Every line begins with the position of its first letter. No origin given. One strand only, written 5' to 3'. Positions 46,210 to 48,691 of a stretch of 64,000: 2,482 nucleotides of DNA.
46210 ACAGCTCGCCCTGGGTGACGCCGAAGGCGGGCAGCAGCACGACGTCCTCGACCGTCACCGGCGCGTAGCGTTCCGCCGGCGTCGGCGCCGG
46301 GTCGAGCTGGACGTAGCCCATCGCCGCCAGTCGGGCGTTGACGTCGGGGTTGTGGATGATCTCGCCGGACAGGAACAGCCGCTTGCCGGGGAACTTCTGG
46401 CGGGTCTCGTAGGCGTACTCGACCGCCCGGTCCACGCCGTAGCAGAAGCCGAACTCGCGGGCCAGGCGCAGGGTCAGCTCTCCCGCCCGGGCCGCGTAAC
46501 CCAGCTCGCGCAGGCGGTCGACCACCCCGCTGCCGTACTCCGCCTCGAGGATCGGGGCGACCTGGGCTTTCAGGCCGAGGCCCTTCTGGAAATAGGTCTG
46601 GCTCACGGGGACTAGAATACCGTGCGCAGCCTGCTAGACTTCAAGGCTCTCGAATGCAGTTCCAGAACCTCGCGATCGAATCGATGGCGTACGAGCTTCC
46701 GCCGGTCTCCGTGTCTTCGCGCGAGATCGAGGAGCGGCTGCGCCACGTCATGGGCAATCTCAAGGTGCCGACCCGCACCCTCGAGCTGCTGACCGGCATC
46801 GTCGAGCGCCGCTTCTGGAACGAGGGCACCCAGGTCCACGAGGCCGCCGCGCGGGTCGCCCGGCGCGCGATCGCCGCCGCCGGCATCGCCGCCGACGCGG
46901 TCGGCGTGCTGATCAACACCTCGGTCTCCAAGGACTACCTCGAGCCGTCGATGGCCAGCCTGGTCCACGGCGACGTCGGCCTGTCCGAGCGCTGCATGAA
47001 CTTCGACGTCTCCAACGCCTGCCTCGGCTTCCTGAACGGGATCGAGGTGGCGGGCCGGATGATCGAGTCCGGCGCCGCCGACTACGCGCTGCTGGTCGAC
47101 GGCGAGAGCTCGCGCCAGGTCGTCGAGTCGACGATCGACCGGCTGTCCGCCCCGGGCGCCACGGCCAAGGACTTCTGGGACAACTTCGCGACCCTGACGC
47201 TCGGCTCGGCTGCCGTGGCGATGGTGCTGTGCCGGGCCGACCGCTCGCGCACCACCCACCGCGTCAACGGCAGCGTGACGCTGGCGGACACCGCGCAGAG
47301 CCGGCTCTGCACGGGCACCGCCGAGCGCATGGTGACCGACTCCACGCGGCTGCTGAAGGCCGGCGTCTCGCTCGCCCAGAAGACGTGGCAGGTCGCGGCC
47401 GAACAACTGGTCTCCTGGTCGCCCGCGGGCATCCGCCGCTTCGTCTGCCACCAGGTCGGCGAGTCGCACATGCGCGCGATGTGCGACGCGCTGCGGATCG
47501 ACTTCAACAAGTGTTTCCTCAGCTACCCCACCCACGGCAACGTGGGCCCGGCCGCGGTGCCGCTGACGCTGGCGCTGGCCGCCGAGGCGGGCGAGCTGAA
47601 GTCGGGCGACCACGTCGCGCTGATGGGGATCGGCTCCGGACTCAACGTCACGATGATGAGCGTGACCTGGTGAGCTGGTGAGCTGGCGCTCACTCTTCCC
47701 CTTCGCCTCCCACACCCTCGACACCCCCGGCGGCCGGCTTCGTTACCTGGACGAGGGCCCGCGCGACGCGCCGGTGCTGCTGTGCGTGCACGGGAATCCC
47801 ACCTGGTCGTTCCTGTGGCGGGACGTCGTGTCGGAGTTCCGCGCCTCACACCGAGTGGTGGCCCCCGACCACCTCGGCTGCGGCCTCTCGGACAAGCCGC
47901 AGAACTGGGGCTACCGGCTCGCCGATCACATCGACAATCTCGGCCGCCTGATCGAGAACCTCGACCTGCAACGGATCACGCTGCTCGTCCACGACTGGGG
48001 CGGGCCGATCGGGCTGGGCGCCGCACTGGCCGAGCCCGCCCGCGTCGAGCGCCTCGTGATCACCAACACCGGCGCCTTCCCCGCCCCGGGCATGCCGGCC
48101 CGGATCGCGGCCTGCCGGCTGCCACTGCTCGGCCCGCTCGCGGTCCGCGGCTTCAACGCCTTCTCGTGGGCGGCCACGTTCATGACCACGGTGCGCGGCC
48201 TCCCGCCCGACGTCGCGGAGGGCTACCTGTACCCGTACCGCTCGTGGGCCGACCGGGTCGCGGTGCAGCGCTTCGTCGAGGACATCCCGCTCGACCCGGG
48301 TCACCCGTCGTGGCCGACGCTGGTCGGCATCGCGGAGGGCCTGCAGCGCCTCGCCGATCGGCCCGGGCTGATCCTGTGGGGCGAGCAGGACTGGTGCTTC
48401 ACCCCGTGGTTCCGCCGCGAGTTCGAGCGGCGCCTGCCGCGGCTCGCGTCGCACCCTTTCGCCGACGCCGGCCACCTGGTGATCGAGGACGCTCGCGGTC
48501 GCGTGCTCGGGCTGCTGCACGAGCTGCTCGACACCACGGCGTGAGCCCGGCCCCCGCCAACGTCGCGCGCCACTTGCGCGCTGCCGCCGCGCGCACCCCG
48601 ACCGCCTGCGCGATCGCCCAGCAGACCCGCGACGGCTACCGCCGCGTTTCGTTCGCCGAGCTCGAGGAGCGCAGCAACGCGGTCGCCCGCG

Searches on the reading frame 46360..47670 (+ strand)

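Call 24: search_protein_families(library=pfam, proteins=[window:46360-47670:+], max_evalue=0.00001)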
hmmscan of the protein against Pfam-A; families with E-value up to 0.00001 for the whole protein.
window:46360-47670:+ (437 aa): 3 families
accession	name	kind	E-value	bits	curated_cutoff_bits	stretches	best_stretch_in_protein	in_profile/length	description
PF08541.16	ACP_syn_III_C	-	7.6e-19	68.1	26.6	1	353-437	6-90/90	3-Oxoacyl-[acyl-carrier-protein (ACP)] synthase III C terminal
PF08545.16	ACP_syn_III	-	2.6e-08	34.1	24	1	215-292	1-63/80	3-Oxoacyl-[acyl-carrier-protein (ACP)] synthase III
PF00108.29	Thiolase_N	-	5.8e-06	26.3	26.4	1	156-251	20-115/260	Thiolase, N-terminal domain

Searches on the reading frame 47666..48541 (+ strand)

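Call 24: search_protein_families(library=pfam, proteins=[window:47666-48541:+], max_evalue=0.00001)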
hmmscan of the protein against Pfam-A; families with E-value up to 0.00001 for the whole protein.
window:47666-48541:+ (292 aa): 3 families
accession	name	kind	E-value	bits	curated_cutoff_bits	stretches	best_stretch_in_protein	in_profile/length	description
PF00561.26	Abhydrolase_1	-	3.6e-26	92.8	25.8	1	36-275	1-243/245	alpha/beta hydrolase fold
PF12697.13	Abhydrolase_6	-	1.8e-16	61.9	26.3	1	38-280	1-214/217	Alpha/beta hydrolase family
PF12146.15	Hydrolase_4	-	9.2e-06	25.6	27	0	39-259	8-219/239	Serine aminopeptidase, S33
